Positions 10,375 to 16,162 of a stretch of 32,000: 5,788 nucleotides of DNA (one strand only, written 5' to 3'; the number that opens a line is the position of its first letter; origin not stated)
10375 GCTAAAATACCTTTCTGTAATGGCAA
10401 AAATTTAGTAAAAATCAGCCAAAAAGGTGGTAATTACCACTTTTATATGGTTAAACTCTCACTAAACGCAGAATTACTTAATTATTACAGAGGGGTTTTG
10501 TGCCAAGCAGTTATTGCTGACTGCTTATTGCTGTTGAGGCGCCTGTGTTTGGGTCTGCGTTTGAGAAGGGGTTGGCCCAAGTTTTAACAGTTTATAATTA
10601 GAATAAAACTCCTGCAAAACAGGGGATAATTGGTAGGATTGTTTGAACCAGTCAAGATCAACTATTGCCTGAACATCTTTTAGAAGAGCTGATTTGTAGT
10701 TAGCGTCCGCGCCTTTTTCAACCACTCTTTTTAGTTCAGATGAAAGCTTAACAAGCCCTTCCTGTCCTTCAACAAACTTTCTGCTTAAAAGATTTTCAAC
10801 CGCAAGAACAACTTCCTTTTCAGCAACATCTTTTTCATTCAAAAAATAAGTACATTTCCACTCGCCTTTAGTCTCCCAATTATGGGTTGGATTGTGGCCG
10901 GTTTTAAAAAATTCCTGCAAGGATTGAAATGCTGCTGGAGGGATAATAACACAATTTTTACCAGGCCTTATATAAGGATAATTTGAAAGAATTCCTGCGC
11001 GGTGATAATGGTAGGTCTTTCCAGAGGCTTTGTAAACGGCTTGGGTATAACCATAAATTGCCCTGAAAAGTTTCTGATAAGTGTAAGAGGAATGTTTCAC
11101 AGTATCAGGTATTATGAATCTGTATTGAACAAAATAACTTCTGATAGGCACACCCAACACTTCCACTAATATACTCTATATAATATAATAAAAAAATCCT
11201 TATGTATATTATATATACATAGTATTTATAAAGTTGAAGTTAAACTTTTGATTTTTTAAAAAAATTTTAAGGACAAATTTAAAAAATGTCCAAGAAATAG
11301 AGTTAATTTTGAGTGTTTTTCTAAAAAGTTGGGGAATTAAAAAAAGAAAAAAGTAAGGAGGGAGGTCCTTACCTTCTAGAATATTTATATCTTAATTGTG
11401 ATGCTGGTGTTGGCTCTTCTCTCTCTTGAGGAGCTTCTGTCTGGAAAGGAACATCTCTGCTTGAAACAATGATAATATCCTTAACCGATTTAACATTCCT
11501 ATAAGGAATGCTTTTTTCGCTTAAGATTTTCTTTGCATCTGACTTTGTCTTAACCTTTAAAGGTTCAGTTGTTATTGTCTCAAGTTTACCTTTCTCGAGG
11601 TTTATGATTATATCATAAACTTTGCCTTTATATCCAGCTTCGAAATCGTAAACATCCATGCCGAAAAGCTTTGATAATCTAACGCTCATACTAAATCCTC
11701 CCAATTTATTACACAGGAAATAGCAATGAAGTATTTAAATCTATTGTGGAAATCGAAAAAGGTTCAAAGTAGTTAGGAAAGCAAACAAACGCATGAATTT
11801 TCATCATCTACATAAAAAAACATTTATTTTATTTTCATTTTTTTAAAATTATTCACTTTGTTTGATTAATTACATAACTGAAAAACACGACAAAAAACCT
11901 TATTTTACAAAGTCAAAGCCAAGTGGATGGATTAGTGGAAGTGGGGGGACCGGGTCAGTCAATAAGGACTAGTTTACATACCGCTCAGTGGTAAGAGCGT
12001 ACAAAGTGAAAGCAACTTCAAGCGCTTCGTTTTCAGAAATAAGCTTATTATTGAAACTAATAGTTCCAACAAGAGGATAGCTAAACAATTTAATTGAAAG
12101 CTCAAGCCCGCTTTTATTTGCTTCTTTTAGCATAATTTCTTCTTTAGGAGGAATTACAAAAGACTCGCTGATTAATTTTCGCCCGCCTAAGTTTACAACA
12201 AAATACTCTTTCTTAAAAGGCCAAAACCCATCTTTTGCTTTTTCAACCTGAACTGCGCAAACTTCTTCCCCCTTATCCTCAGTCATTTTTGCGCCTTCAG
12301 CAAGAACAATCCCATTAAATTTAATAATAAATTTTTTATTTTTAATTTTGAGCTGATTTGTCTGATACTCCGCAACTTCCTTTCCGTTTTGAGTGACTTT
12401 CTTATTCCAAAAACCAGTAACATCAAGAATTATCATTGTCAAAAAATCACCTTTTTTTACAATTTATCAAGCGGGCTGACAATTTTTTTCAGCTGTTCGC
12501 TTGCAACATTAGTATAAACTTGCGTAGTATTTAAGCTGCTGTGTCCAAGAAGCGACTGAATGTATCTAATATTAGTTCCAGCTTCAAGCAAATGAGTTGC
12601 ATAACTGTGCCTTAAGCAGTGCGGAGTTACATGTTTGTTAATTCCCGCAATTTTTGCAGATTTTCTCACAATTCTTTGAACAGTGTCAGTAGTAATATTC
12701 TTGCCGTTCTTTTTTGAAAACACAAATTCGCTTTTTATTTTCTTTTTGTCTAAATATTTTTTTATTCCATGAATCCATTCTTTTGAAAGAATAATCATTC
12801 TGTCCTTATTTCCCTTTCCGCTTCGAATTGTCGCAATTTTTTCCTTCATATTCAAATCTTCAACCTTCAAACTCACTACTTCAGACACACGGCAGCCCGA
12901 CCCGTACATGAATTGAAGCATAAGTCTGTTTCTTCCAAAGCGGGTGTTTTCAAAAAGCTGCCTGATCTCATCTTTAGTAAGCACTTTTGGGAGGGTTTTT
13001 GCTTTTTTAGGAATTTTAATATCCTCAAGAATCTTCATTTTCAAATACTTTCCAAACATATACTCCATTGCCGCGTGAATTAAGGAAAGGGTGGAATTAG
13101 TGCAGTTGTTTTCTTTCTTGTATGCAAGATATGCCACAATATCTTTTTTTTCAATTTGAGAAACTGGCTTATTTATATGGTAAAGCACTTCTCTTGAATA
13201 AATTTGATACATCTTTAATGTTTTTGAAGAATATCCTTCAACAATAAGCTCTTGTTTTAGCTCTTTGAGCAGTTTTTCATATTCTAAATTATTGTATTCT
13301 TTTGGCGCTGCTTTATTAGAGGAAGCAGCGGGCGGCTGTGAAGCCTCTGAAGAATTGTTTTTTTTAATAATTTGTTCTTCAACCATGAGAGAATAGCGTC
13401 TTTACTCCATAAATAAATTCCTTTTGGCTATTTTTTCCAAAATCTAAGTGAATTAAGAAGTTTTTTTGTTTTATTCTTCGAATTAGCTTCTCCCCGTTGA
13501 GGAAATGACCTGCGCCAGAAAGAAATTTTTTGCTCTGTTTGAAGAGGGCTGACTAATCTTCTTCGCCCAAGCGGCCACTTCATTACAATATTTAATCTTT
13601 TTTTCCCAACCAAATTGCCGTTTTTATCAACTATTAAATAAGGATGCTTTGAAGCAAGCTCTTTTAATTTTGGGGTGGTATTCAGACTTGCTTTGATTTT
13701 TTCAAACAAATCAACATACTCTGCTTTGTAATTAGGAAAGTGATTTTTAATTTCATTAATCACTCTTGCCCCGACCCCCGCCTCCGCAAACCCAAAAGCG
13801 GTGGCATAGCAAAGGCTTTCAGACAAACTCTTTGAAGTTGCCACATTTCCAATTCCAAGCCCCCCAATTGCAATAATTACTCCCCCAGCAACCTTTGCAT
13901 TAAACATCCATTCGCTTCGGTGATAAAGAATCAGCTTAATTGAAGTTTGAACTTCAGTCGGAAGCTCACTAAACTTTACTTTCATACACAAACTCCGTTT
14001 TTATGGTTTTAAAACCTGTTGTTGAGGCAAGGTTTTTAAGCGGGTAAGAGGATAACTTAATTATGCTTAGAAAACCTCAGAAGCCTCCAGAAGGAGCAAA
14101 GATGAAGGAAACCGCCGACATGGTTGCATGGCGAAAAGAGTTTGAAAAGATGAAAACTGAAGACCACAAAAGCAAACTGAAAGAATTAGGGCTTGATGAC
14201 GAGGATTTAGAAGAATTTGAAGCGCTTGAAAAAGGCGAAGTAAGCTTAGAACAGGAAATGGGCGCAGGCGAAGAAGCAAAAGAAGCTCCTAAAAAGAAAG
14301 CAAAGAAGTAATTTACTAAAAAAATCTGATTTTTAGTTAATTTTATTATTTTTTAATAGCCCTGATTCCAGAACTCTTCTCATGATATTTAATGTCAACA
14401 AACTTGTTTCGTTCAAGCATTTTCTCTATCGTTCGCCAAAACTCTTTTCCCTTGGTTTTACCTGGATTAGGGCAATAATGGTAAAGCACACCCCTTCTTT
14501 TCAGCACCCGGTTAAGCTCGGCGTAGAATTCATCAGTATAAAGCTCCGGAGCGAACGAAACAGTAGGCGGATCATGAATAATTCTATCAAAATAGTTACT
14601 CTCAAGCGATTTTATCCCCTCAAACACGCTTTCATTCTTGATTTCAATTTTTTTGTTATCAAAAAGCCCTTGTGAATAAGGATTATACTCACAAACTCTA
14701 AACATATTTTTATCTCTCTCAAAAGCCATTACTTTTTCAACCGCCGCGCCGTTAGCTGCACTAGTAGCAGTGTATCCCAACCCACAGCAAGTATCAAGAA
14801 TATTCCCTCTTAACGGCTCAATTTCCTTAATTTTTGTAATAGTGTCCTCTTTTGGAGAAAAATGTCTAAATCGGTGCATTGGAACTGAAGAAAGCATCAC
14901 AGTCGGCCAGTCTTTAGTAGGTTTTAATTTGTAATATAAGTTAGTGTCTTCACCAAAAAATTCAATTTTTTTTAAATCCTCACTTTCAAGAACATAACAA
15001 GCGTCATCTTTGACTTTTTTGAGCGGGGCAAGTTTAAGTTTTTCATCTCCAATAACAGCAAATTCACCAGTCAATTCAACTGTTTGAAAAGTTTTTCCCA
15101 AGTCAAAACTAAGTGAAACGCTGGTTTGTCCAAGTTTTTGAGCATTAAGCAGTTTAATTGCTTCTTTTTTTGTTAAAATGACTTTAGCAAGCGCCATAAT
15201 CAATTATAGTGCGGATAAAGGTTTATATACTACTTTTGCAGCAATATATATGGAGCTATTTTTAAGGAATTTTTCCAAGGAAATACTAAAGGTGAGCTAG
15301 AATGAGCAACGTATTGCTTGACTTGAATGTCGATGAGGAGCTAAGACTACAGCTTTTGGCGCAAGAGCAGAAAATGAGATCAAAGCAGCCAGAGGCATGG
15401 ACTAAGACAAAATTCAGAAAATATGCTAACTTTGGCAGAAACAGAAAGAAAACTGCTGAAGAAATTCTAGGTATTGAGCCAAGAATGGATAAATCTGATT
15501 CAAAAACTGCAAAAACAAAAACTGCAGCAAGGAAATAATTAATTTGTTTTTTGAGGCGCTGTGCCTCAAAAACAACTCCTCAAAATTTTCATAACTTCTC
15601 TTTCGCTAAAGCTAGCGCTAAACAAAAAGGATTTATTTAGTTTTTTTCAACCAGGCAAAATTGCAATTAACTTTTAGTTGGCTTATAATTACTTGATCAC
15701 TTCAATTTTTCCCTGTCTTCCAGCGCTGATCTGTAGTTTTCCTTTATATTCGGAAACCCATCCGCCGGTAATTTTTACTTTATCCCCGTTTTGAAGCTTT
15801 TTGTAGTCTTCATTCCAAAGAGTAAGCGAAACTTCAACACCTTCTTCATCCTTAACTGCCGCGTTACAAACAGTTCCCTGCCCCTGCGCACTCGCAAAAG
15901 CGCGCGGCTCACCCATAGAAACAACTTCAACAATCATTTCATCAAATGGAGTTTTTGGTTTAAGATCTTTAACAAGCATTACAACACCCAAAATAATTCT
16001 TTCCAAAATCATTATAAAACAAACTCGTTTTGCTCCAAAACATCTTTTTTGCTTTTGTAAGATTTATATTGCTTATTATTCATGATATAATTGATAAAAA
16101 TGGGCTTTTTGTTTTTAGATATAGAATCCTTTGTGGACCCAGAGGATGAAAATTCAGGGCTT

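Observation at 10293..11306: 1-kb cassette: unknown 213-aa GTG-initiated ORF bracketed by a perfect 20-bp inverted repeat fused to TATA-like boxes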

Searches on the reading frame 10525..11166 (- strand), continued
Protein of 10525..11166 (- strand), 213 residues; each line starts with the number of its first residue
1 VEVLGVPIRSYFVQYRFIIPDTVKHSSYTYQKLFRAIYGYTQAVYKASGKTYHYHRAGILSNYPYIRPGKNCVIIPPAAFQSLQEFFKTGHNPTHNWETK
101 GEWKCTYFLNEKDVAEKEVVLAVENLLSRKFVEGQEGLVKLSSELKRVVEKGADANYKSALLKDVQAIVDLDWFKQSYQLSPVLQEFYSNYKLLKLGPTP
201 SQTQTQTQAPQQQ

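Call 93: find_encoding_contigs(protein=P0192, flank=4000, max_places=3)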
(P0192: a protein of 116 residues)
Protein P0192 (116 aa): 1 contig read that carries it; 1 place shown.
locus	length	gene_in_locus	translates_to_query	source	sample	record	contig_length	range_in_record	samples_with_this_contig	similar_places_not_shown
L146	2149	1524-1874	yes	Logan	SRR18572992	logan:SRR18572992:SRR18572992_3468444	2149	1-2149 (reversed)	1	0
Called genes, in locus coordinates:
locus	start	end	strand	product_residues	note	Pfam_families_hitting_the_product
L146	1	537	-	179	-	?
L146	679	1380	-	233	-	PF00154:RecA_N, PF03796:DnaB_C (faint), PF06745:ATPase, PF08423:Rad51, PF13481:AAA_25, PF13479:AAA_24 (weak)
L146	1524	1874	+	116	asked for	-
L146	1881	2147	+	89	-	?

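Call 94: find_encoding_contigs(protein=P0178, flank=4000, max_places=3)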
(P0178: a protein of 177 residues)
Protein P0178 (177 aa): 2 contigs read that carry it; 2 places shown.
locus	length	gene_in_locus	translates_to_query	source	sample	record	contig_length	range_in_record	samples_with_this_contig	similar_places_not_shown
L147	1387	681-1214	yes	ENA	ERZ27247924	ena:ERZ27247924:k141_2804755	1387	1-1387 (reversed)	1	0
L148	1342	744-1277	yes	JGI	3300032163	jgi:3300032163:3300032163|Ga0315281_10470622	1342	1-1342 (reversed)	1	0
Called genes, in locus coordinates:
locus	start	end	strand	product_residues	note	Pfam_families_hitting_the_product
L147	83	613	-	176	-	-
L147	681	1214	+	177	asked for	-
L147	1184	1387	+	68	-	?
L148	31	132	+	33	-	-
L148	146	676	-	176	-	-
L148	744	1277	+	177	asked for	-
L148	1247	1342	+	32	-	?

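Call 95: find_encoding_contigs(protein=P0161, flank=4000, max_places=3)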
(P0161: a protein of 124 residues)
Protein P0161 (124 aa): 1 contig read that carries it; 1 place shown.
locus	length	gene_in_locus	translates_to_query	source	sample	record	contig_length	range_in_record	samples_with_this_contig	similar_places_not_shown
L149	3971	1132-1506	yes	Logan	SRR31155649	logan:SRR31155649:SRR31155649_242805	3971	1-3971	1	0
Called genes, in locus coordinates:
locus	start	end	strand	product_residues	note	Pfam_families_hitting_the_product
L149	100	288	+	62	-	-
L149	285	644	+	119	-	-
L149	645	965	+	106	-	-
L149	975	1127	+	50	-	-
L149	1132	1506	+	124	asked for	-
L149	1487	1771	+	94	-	PF03692:CxxCxxCC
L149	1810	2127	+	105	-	-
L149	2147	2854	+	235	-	-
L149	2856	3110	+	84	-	-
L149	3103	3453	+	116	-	-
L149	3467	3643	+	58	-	-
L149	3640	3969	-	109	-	?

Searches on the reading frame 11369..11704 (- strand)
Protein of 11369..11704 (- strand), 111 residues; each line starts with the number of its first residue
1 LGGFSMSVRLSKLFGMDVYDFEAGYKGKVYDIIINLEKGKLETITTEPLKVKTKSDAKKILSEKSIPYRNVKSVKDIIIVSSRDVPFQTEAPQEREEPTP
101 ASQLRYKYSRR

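Call 8: search_protein_families(library=pfam, proteins=[window:11369-11704:-], max_evalue=0.1)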
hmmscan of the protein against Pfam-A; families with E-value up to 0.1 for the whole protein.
window:11369-11704:- (111 aa): 2 families
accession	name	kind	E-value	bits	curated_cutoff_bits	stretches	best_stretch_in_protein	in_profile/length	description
PF05239.21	PRC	-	1.1e-08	35.4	21.2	1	8-82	4-73/78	PRC-barrel domain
PF06998.16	DUF1307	-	0.035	14.7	28.3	1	42-76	32-66/123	Protein of unknown function (DUF1307)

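Call 9: search_protein_families(library=phrogs, proteins=[window:11369-11704:-], max_evalue=0.1)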
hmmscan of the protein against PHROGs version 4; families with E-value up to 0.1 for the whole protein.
window:11369-11704:- (111 aa): 0 families

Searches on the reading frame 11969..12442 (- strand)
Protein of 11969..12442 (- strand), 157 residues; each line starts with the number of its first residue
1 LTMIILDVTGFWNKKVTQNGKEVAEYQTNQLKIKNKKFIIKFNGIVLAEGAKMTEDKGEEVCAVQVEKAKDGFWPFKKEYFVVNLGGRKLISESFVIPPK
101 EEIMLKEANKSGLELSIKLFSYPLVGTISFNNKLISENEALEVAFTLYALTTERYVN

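Call 8: search_protein_families(library=pfam, proteins=[window:11969-12442:-], max_evalue=0.1)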
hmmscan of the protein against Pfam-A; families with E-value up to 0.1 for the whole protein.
window:11969-12442:- (157 aa): 0 families

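Call 9: search_protein_families(library=phrogs, proteins=[window:11969-12442:-], max_evalue=0.1)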
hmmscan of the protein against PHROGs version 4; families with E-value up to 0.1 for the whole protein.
window:11969-12442:- (157 aa): 2 families
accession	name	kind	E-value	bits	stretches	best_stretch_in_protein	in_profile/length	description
phrog_14996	-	unknown function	0.032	14.7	1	26-79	148-205/260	-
phrog_18155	-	unknown function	0.044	14.7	0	18-39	6-27/46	-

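Call 63: search_protein_families(library=ncbifam, proteins=[window:11969-12442:-], max_evalue=1)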
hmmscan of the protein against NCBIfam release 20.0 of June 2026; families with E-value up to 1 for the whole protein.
window:11969-12442:- (157 aa): 2 families
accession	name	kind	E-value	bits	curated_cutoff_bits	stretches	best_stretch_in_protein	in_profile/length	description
NF004142.0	PRK05618.4-5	equivalog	0.02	14.7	373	1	20-68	134-182/200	50S ribosomal protein L25/general stress protein Ctc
NF002598.0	PRK02253.1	equivalog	0.14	11.6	130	1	101-155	23-78/167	deoxyuridine 5'-triphosphate nucleotidohydrolase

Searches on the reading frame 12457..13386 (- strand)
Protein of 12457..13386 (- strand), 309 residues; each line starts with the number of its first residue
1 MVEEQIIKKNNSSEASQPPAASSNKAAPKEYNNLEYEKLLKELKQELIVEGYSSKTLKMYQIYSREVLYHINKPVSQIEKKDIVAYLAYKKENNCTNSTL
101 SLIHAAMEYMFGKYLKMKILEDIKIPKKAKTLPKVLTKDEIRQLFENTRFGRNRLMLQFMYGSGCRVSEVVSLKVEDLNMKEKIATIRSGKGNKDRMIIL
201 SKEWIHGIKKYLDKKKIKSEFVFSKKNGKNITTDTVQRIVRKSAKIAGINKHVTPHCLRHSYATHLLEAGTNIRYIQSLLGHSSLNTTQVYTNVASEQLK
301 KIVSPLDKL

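Call 8: search_protein_families(library=pfam, proteins=[window:12457-13386:-], max_evalue=0.1)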
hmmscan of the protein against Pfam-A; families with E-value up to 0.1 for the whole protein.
window:12457-13386:- (309 aa): 5 families
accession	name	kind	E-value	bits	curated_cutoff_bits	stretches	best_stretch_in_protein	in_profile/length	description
PF00589.27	Phage_integrase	-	3.3e-46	157.6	27.1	1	134-296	1-170/172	Phage integrase family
PF13495.12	Phage_int_SAM_4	-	2.6e-11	44.2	27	1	39-118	1-82/85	Phage integrase, N-terminal SAM-like domain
PF11917.13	DUF3435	-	0.0013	18.2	25.8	1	229-291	171-235/418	Protein of unknown function (DUF3435)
PF02899.23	Phage_int_SAM_1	-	0.0022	18.7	22.3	1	44-111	5-76/83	Phage integrase, N-terminal SAM-like domain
PF25094.1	R3H_PUS7L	-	0.074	13.7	27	0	200-230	5-35/73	PUS7L R3H domain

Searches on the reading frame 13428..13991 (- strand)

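Call 8: search_protein_families(library=pfam, proteins=[window:13428-13991:-], max_evalue=0.1)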
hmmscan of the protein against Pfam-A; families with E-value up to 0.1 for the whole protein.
window:13428-13991:- (187 aa): 1 family
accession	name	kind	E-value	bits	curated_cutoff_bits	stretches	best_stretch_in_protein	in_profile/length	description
PF22975.2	EPS8_2nd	-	0.021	15.5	27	1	86-114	50-78/155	EPS8 spectrin-like domain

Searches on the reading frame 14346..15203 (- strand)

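Call 42: search_protein_families(library=pfam, proteins=[window:14346-15203:-], max_evalue=0.001)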
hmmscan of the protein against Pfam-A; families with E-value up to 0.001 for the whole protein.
window:14346-15203:- (285 aa): 4 families
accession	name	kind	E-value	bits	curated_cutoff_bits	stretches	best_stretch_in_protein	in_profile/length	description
PF01564.23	Spermine_synth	-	1.8e-06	28.1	22.9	1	155-241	42-129/186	Spermine/spermidine synthase domain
PF05175.20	MTS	-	1.6e-05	25.1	23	1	131-241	31-137/170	Methyltransferase small domain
PF13649.12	Methyltransf_25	-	0.00011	23.3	27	1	135-238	1-97/97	Methyltransferase domain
PF03602.21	Cons_hypoth95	-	0.00015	21.9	24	1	133-243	43-151/182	Conserved hypothetical protein 95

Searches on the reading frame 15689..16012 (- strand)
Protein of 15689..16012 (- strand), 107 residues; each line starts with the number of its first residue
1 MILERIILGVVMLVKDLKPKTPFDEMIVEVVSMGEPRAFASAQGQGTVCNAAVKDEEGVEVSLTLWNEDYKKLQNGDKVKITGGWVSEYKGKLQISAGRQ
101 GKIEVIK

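Call 42: search_protein_families(library=pfam, proteins=[window:15689-16012:-], max_evalue=0.001)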
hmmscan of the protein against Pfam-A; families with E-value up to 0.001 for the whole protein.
window:15689-16012:- (107 aa): 3 families
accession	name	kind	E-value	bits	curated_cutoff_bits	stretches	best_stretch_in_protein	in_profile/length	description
PF01336.31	tRNA_anti-codon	-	3.6e-07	30.4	27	1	43-97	12-69/75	OB-fold nucleic acid binding domain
PF21473.3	Ssb-like_OB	-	2e-05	25.1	24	1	17-105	1-97/97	Single-stranded DNA binding protein Ssb-like, OB fold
PF16900.11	REPA_OB_2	-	0.00061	20.1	27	1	46-92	37-85/98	Replication protein A OB domain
